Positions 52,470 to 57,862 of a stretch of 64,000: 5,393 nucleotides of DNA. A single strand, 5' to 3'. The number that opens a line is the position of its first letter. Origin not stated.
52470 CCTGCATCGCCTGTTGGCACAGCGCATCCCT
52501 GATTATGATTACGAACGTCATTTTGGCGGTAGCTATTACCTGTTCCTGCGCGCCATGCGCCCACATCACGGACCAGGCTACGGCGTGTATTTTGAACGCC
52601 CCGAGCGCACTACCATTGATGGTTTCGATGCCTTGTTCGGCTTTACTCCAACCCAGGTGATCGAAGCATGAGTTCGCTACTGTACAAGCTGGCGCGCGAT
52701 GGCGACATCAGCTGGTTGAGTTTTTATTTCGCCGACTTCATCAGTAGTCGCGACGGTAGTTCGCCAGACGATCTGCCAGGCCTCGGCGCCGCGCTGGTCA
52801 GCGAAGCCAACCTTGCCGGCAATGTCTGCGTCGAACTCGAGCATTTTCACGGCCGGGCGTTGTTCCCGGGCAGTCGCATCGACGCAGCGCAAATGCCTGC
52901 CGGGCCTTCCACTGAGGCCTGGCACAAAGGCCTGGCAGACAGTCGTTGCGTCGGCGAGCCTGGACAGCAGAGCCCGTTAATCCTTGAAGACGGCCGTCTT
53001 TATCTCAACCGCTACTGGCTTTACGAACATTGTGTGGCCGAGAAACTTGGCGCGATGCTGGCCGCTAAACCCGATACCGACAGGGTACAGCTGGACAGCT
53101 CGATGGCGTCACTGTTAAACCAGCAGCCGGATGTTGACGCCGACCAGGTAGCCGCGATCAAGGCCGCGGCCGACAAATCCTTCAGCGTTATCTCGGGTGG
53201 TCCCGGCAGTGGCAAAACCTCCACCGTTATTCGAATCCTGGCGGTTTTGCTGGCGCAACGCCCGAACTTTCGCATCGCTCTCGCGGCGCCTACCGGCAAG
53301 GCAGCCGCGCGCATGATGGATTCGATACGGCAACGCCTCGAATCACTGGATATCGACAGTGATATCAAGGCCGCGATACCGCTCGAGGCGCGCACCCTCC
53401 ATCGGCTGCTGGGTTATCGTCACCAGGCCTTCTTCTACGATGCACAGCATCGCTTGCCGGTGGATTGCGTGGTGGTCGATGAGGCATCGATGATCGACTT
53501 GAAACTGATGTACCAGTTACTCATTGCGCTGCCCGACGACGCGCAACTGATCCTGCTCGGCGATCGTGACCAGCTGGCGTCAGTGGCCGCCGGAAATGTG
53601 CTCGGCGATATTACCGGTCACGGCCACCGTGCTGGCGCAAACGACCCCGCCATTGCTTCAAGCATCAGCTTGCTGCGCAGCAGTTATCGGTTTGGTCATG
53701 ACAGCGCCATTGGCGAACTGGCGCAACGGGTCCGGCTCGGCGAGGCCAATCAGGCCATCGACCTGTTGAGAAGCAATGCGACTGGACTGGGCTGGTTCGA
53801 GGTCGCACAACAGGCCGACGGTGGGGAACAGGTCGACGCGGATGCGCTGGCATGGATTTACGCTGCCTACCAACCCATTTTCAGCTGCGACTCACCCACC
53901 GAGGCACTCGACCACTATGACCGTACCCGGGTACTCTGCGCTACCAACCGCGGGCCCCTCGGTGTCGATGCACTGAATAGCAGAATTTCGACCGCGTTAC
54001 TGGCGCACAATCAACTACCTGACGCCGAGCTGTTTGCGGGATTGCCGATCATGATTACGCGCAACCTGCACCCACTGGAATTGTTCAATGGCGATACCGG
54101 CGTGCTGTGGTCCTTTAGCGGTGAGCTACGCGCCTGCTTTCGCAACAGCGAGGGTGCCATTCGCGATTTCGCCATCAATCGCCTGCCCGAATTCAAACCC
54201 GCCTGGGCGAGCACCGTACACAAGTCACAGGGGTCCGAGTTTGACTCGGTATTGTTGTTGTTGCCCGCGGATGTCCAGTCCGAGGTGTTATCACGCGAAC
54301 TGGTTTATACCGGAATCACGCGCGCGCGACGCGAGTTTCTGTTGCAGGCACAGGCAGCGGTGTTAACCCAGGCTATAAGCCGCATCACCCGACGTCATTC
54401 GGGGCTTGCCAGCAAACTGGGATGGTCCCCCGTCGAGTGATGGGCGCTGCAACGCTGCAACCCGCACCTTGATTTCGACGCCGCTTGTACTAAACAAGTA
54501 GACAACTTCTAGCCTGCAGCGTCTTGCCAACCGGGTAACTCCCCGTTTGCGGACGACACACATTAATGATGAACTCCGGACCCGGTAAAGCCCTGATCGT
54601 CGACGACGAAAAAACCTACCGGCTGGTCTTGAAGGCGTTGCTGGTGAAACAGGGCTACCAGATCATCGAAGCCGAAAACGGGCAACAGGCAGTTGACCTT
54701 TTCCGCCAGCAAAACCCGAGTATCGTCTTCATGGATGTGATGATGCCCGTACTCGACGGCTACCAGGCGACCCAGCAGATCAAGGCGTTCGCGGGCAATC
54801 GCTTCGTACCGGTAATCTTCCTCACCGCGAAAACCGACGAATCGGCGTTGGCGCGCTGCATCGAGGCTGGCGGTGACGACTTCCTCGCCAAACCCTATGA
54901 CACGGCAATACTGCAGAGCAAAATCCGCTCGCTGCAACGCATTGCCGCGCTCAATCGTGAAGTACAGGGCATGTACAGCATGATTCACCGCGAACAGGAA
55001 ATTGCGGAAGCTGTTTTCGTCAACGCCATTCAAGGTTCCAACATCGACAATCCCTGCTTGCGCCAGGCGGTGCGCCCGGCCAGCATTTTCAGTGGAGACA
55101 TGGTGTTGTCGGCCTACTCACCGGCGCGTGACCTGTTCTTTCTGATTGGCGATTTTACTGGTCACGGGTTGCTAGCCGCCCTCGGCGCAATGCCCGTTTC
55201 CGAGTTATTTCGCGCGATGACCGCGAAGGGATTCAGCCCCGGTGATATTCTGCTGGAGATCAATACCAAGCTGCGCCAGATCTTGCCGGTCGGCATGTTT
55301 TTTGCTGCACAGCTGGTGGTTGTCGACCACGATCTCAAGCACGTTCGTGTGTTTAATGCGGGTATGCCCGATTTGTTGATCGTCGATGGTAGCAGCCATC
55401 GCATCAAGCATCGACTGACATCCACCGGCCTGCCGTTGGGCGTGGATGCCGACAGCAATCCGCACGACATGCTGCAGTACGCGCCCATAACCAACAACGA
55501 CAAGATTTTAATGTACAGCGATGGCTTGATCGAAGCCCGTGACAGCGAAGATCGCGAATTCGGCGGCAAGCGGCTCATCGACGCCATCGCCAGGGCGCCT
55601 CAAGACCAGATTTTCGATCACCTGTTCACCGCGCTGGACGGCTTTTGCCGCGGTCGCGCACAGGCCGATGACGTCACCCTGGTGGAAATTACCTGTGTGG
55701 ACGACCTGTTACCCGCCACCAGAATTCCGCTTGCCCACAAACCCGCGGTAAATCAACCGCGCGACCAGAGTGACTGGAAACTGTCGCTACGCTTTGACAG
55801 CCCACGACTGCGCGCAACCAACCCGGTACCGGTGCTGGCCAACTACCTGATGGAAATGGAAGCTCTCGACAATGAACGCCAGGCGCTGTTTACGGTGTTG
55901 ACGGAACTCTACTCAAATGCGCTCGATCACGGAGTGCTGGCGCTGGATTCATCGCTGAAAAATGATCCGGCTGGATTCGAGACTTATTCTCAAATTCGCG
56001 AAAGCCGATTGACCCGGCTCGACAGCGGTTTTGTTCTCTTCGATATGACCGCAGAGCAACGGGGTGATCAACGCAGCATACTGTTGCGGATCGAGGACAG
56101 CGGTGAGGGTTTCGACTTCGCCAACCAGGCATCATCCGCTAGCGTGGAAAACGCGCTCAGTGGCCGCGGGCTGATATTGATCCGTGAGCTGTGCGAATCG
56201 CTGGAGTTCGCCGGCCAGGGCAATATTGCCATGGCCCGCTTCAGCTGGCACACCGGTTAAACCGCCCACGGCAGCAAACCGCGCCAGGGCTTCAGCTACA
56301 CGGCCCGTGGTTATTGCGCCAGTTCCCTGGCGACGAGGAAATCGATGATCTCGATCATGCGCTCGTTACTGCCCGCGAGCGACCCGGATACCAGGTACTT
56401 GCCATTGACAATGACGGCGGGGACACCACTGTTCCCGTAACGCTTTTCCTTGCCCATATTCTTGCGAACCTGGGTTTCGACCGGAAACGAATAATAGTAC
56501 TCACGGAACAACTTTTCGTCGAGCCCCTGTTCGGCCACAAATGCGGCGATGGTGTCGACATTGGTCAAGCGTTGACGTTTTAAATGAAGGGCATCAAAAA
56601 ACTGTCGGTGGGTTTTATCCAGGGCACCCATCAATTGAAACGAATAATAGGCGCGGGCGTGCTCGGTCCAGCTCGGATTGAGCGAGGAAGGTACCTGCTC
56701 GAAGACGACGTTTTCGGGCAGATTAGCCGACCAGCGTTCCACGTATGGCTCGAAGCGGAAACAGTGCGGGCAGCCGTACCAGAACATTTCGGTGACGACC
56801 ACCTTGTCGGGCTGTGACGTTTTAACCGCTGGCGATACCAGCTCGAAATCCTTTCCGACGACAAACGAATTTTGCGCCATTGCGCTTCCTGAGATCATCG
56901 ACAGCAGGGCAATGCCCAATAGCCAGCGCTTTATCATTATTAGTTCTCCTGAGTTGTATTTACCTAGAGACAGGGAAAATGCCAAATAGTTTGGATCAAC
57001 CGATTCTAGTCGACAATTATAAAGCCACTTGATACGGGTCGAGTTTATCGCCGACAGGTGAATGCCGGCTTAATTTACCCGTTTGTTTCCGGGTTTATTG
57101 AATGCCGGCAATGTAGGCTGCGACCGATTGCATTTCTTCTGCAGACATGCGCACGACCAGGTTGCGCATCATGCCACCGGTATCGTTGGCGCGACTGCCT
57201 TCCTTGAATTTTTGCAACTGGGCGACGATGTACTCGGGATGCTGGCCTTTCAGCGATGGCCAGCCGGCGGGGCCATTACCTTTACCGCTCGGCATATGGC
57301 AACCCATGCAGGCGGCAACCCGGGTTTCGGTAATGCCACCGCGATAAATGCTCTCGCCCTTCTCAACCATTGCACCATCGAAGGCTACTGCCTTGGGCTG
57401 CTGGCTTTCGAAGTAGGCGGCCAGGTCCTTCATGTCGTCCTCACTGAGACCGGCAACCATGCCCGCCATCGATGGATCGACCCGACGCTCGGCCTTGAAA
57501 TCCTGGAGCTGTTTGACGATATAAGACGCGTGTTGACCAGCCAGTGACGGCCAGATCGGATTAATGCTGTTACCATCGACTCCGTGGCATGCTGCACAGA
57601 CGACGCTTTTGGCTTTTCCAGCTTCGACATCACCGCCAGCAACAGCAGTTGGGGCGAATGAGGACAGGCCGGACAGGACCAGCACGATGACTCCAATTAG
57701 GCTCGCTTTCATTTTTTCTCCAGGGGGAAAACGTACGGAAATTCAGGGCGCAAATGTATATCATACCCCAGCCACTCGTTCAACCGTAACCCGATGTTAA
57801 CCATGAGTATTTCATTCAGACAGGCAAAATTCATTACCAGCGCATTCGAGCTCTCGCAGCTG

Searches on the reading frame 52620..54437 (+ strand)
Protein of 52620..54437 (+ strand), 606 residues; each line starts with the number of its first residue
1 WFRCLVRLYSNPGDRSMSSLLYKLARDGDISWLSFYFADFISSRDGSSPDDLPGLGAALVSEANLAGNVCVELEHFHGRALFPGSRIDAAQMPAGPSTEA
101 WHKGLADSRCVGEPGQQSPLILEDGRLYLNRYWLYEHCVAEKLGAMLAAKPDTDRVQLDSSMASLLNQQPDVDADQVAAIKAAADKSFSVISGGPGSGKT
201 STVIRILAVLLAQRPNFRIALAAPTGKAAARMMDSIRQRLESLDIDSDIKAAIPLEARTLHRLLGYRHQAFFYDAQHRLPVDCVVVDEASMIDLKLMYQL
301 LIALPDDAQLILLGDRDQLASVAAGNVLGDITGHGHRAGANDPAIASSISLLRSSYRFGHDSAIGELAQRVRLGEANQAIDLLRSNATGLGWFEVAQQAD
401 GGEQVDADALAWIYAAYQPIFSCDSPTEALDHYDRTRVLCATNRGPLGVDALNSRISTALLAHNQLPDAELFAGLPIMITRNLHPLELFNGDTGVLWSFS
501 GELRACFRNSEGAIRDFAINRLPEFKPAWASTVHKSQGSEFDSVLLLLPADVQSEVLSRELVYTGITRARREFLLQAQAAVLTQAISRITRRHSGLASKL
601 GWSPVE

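Call 20: search_protein_families(library=pfam, proteins=[window:52620-54437:+], max_evalue=0.001)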
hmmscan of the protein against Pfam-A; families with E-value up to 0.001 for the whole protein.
window:52620-54437:+ (606 aa): 10 families
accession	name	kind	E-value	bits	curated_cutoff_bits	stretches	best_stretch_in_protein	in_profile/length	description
PF13245.12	AAA_19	-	4.2e-35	121.3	25.1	1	176-323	1-133/134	AAA domain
PF13604.12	AAA_30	-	7.3e-29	101.3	27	1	173-386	3-183/191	AAA domain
PF21185.3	RecD_N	-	4.3e-16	59.6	22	1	30-128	5-103/103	RecBCD enzyme subunit RecD, N-terminal domain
PF13538.12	UvrD_C_2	-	3.5e-13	49.6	27.4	1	527-572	1-48/52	UvrD-like helicase C-terminal domain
PF01443.25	Viral_helicase1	-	4.4e-11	43.5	21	1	528-574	178-225/228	Viral superfamily 1 RNA helicase core domain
PF13086.12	AAA_11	-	1e-10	42.3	27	1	172-238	2-74/257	AAA domain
PF05127.21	NAT10_TcmA_helicase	-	7.3e-10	39.4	22.7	1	190-301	1-110/176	RNA cytidine acetyltransferase NAT10/TcmA, helicase domain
PF00580.27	UvrD-helicase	-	2.1e-07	31.4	23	1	175-262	4-84/271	UvrD/REP helicase N-terminal domain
PF13401.12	AAA_22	-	1.1e-05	26.1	27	1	185-316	4-124/130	AAA domain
PF00270.35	DEAD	-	0.00049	20.3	26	1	175-292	3-129/167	DEAD/DEAH box helicase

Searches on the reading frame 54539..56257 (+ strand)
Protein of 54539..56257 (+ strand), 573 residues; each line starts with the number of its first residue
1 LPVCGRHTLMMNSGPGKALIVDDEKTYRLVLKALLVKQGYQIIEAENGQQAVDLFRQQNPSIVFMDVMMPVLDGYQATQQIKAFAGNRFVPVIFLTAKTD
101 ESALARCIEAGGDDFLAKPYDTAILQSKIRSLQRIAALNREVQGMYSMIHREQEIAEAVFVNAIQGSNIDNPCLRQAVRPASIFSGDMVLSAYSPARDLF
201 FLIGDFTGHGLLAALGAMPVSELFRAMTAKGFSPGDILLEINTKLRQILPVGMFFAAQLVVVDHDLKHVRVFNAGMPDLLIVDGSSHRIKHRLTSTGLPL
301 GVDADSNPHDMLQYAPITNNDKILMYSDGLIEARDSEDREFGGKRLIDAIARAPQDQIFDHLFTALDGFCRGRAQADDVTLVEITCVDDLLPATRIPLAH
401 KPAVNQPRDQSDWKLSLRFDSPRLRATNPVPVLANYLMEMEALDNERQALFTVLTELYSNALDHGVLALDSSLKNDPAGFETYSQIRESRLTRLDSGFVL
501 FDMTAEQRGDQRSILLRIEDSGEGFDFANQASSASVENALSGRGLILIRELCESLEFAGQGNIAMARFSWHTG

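Call 19: search_protein_families(library=pfam, proteins=[window:54539-56257:+], max_evalue=0.001)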
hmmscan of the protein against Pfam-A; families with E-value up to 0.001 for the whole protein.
window:54539-56257:+ (573 aa): 3 families
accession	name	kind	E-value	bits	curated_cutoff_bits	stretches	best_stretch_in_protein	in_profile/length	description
PF07228.17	SpoIIE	-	1.1e-38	133.5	25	1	197-384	3-189/192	Stage II sporulation protein E (SpoIIE)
PF00072.30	Response_reg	-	5.9e-28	97.7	30.2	1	19-129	2-110/111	Response regulator receiver domain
PF13581.12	HATPase_c_2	-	1.8e-06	28.4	27.4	1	436-564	18-123/127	Histidine kinase-like ATPase domain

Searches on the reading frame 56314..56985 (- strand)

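Call 20: search_protein_families(library=pfam, proteins=[window:56314-56985:-], max_evalue=0.001)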
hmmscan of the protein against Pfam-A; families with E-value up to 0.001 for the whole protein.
window:56314-56985:- (224 aa): 2 families
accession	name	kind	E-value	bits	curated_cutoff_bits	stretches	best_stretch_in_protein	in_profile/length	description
PF01323.26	DSBA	-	2.3e-14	54.1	25.6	1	91-202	71-180/191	DSBA-like thioredoxin domain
PF13462.12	Thioredoxin_4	-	0.00017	22.2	23.2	1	61-198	14-150/165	Thioredoxin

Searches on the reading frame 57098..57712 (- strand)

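Call 20: search_protein_families(library=pfam, proteins=[window:57098-57712:-], max_evalue=0.001)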
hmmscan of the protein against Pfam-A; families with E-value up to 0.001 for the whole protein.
window:57098-57712:- (205 aa): 2 families
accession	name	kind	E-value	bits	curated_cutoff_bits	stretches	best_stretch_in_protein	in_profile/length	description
PF00034.26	Cytochrom_C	-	1.6e-20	74.6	21.3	2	31-103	3-88/90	Cytochrome c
PF13442.11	Cytochrome_CBB3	-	2.7e-12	47.3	27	2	38-100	13-67/68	Cytochrome C oxidase, cbb3-type, subunit III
